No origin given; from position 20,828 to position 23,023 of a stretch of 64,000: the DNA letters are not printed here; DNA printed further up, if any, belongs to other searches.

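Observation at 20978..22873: Calpain-like cysteine protease as a surface lipoprotein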

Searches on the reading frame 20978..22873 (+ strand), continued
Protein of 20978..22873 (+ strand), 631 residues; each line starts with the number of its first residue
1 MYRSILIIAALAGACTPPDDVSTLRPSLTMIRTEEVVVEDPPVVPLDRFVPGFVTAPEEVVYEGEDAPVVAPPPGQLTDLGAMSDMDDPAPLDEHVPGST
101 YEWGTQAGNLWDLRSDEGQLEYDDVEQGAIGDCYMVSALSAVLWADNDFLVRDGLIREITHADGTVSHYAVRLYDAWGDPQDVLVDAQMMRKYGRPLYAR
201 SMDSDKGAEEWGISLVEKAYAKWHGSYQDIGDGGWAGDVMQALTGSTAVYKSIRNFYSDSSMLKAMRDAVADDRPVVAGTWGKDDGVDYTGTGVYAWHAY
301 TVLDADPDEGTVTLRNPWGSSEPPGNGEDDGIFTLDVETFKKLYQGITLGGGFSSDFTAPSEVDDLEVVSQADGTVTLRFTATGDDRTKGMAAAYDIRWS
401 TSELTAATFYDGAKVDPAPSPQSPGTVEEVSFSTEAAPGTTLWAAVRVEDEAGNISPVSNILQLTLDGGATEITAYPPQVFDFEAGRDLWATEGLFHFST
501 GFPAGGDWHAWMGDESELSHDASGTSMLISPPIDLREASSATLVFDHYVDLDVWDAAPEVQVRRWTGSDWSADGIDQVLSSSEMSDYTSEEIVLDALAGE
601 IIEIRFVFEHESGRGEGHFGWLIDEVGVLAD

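Call 24: predict_structure(alignment_id=A1)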
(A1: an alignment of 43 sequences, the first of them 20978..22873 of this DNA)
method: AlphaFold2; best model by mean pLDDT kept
length: 631 residues; sequences in the alignment: 43
mean_pLDDT: 87.5   pTM: 0.74
mean pLDDT of the five models: 87.5, 85.4, 84.8, 83.4, 83.2
residues with pLDDT >= 90: 390; 70-90: 169; 50-70: 58; < 50: 14
segments of 3 or more residues with pLDDT < 50: 1-3, 12-20
pLDDT, mean of each block of 10 residues (from residue 1): 50 46 86 95 93 64 58 75 93 68 88 76 86 91 96 95 95 96 95 86 86 95 92 92 96 87 96 96 85 88 97 91 75 93 95 91 94 86 93 96 98 90 90 90 97 96 81 81 84 93 79 91 91 94 95 82 86 88 82 95 94 80 94 88
secondary structure, 60 per line:
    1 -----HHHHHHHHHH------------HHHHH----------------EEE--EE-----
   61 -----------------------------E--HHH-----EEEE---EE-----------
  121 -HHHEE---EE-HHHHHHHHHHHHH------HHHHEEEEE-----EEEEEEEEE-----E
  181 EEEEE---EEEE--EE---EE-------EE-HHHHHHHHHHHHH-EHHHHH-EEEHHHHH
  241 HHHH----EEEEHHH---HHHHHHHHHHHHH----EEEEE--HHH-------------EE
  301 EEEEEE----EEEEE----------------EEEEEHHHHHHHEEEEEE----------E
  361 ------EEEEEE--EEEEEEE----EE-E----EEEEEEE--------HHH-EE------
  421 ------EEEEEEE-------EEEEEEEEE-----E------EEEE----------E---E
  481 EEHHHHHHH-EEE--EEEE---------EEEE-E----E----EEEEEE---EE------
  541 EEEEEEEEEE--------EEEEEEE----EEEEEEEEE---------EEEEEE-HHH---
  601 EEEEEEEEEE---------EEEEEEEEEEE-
elements in order: H6-15 H28-32 E49-51 E101-104 H133-145 H152-155 E156-160 E166-174 E180-185 E189-192 H212-224 H227-231 E233-235 H236-244 E249-252 H259-271 E276-280 E299-306 E311-315 E332-336 H337-343 E344-349 E367-372 E375-381 E394-400 E427-433 E441-449 E462-465 E480-482 H483-489 E491-493 E496-499 E509-512 E524-529 E541-550 E559-565 E570-578 E588-593 E601-610 E620-630

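Call 27: fold_search(model_id=the predicted structure, library=pdb)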
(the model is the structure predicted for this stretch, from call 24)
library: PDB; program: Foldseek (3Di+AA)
matches with E <= 10: 1708; with E <= 0.001: 287
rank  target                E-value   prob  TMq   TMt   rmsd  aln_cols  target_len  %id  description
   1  7w7o                  1.5e-13  1.00  0.35  0.65   4.6       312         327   20  The crystal structure of human Calpain-1 protease core in complex with 14a (released 2023-06-07)
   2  8gx3                  3.2e-13  1.00  0.36  0.66   4.3       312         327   20  The crystal structure of human Calpain-1 protease core in complex with 14c (released 2023-09-20)
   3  1tl9_A                4.4e-13  1.00  0.35  0.66   3.7       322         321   20  High resolution crystal structure of calpain I protease core in complex with leupeptin (released 2004-11-02)
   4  2p0r_A                5.5e-13  1.00  0.36  0.67   4.4       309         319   19  Structure of Human Calpain 9 in complex with Leupeptin (released 2007-03-20)
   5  2g8e                  1.1e-12  1.00  0.37  0.69   3.8       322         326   19  Calpain 1 proteolytic core in complex with SNJ-1715, a cyclic hemiacetal-type inhibitor (released 2006-06-06)
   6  6bgp_B                1.5e-12  1.00  0.34  0.66   6.7       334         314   22  Crystal Structure of Human Calpain-3 Protease Core Mutant-C129A (released 2018-02-07)
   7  1zcm                  1.8e-12  1.00  0.34  0.64   5.3       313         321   20  Human calpain protease core inhibited by ZLLYCH2F (released 2006-01-31)
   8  1kxr_A                4.2e-12  1.00  0.35  0.65   4.7       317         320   20  Crystal Structure of Calcium-Bound Protease Core of Calpain I (released 2002-03-20)
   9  1tlo                  5.6e-12  1.00  0.36  0.67   3.6       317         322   19  High resolution crystal structure of calpain I protease core in complex with E64 (released 2004-11-02)
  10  1kxr_B                6.6e-12  1.00  0.34  0.65   5.1       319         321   19  Crystal Structure of Calcium-Bound Protease Core of Calpain I (released 2002-03-20)
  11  1ziv                  1.4e-09  1.00  0.28  0.50   6.6       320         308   18  Catalytic Domain of Human Calpain-9 (released 2005-07-05)
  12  2c26                  5.0e-08  1.00  0.18  0.41  15.7       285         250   14  Structural basis for the promiscuous specificity of the carbohydrate- binding modules from the beta-sandwich super famil (released 2005-10-18)
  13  5x7o_A                1.2e-07  1.00  0.20  0.11  15.6       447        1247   12  Crystal structure of Paenibacillus sp. 598K alpha-1,6-glucosyltransferase (released 2017-07-26)
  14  8ic1_A                1.5e-07  1.00  0.18  0.23  17.0       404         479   11  endo-alpha-D-arabinanase EndoMA1 D51N mutant from Microbacterium arabinogalactanolyticum in complex with arabinooligos (released 2023-08-16)
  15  8zj4_A                4.1e-07  1.00  0.20  0.21  12.0       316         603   10  trypsinogen-EP-N619A (released 2025-05-21)
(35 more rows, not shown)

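Call 29: search_solved_structures(query=A1, max_evalue=0.001, show_alignments=3)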
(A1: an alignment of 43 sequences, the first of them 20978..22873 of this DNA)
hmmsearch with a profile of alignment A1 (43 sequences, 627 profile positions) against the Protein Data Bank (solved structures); distinct sequences matched with E-value up to 0.001: 19.
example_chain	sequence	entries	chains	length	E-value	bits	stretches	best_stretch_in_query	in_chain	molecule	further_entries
1kfu_L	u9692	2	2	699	5.6e-21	78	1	120-349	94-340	M-CALPAIN LARGE SUBUNIT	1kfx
2nqa_A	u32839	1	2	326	1.6e-20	76.5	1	120-329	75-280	Calpain-8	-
1zcm_A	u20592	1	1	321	2.5e-20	75.9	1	120-328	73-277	Calpain 1, large [catalytic] subunit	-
1mdw_A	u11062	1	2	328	3.9e-20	75.2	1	120-346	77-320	Calpain II, catalytic subunit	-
7w7o_A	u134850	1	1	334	6.2e-20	74.6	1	120-328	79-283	Calpain-1 catalytic subunit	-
2ary_A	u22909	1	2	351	7.5e-20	74.3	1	120-328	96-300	Calpain-1 catalytic subunit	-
1tl9_A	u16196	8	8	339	9.6e-20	73.9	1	120-329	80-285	Calpain 1, large [catalytic] subunit | Calpain-1 catalytic subunit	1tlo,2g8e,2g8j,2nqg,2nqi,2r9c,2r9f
1u5i_A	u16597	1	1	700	1.6e-19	73.2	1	120-349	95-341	Calpain 2, large [catalytic] subunit precursor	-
1df0_A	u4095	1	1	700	1.6e-19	73.2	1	120-349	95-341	M-CALPAIN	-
3bow_A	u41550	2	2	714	1.7e-19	73.1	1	120-349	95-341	Calpain-2 catalytic subunit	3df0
7x79_A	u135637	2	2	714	5.5e-19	71.4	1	120-328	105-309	Calpain-1 catalytic subunit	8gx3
6bjd_A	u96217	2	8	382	1.2e-18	70.3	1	120-267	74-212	Calpain-3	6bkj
1ziv_A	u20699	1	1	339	4.3e-18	68.5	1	120-327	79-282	Calpain 9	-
2p0r_A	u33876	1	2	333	4.8e-18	68.3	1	120-327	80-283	Calpain-9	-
1kxr_A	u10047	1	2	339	7.6e-18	67.7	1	120-329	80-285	thiol protease DOMAINS I AND II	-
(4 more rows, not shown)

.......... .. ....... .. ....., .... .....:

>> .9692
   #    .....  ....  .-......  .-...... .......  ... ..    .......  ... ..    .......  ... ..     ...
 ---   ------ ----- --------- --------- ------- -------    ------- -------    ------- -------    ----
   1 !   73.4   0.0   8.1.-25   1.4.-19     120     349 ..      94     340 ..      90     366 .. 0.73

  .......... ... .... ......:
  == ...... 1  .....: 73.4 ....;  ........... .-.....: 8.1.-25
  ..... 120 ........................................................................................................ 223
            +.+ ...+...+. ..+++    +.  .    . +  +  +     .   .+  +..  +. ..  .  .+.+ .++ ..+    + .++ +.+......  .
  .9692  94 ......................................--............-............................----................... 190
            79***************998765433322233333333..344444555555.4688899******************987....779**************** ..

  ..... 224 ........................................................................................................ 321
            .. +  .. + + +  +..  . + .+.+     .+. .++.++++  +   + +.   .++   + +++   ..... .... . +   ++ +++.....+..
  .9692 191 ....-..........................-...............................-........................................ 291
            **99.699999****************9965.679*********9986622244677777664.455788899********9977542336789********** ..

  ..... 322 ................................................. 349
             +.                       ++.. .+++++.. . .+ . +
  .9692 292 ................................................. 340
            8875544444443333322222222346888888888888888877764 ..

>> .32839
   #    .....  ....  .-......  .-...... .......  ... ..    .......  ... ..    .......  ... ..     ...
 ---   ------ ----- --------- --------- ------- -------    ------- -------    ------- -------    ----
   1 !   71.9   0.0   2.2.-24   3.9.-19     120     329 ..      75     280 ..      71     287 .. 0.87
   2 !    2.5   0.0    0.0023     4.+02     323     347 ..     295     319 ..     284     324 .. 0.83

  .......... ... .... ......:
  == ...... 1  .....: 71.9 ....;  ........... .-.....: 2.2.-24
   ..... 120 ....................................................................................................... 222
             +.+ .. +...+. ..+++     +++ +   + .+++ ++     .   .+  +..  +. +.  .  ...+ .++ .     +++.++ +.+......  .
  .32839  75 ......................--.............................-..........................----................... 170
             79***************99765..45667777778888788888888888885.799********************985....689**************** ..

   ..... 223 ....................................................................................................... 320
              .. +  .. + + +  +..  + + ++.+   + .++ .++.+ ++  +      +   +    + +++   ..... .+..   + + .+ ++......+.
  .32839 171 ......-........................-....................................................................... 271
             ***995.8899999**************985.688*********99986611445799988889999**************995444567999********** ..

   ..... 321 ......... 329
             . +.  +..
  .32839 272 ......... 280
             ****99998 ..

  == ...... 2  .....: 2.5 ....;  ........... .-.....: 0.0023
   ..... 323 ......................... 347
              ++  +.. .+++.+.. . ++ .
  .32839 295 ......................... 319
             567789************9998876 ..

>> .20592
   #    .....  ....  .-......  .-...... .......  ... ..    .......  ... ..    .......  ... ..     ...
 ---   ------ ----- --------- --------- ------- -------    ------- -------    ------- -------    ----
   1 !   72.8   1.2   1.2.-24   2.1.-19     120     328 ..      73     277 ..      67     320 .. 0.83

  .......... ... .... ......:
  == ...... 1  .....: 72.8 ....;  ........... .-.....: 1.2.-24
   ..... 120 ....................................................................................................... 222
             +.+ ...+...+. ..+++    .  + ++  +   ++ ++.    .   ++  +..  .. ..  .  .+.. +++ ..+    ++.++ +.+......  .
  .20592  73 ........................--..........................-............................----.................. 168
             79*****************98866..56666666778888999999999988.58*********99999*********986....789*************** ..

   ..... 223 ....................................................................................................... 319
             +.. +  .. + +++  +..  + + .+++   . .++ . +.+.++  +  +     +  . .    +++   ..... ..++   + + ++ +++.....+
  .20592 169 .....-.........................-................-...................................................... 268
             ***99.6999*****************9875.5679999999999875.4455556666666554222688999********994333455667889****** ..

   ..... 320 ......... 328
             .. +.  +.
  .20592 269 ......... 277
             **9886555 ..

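Call 38: search_protein_families(library=pfam, proteins=[L002:8013-10184:-, L006:7907-9931:-, L004:5884-7236:-, L009:3094-4428:-, L011:7864-9261:-, L013:2070-4055:-, L011:2451-3437:-, L010:5644-7842:+], max_evalue=0.001)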
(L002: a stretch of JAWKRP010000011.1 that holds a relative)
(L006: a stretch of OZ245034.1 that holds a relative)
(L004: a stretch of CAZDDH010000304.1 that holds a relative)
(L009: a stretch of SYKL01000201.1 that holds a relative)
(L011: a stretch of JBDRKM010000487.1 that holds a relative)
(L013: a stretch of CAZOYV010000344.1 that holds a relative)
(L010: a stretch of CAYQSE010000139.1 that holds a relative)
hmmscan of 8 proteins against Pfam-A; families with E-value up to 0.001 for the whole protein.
L002:8013-10184:- (723 aa): 3 families
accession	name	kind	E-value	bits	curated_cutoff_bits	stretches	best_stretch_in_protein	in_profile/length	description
PF00069.31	Pkinase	-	4.7e-39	134.8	31.7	1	43-315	1-258/263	Protein kinase domain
PF07714.23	PK_Tyr_Ser-Thr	-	5.4e-33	114.8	23.1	1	44-318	2-258/258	Protein tyrosine and serine/threonine kinase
PF01636.29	APH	-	2.2e-06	28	23.2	1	161-204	158-197/239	Phosphotransferase enzyme family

L006:7907-9931:- (674 aa): 3 families
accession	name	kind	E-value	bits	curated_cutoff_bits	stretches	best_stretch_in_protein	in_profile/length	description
PF00069.31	Pkinase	-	4.4e-38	131.6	31.7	1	10-283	1-259/263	Protein kinase domain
PF07714.23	PK_Tyr_Ser-Thr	-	7.2e-32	111.1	23.1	1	11-284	2-257/258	Protein tyrosine and serine/threonine kinase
PF01636.29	APH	-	1.2e-06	28.9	23.2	1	122-171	151-197/239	Phosphotransferase enzyme family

L004:5884-7236:- (450 aa): 2 families
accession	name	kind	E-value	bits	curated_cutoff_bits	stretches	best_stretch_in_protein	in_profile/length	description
PF07705.17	CARDB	-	2.4e-20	73.1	22.7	2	228-329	2-98/101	CARDB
PF02368.24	Big_2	-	7.4e-16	58.3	22.8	2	136-204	2-66/79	Bacterial Ig-like domain (group 2)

L009:3094-4428:- (444 aa): 3 families
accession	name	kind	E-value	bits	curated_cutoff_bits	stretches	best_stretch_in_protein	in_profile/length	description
PF02368.24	Big_2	-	1e-23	83.5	22.8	2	131-211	3-79/79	Bacterial Ig-like domain (group 2)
PF07705.17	CARDB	-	3.4e-15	56.5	22.7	2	333-435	2-97/101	CARDB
PF22359.2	Big-like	-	3.9e-06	27.4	27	0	170-213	5-48/48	Bacterial Ig-like domain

L011:7864-9261:- (465 aa): 2 families
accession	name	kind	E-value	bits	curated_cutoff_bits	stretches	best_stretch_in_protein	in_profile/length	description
PF02368.24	Big_2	-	3.7e-19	68.9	22.8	2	144-211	3-66/79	Bacterial Ig-like domain (group 2)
PF07705.17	CARDB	-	1e-13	51.8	22.7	1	235-336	2-98/101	CARDB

L013:2070-4055:- (661 aa): 2 families
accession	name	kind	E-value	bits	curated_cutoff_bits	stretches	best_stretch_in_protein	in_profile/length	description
PF07705.17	CARDB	-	2e-23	82.9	22.7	2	436-537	2-98/101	CARDB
PF02368.24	Big_2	-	5.8e-16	58.7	22.8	2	343-412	1-66/79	Bacterial Ig-like domain (group 2)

L011:2451-3437:- (328 aa): 3 families
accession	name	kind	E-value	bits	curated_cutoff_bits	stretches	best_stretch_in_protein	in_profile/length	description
PF00069.31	Pkinase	-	9.3e-18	65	31.7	1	44-194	1-135/263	Protein kinase domain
PF07714.23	PK_Tyr_Ser-Thr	-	6.3e-12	45.8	23.1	1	46-195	3-140/258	Protein tyrosine and serine/threonine kinase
PF01636.29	APH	-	6e-06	26.6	23.2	0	87-168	39-110/239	Phosphotransferase enzyme family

L010:5644-7842:+ (732 aa): 1 family
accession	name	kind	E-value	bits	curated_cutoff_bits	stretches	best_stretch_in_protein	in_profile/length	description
PF00648.27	Peptidase_C2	-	1.9e-22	80.1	23.8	1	221-427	47-249/297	Calpain family cysteine protease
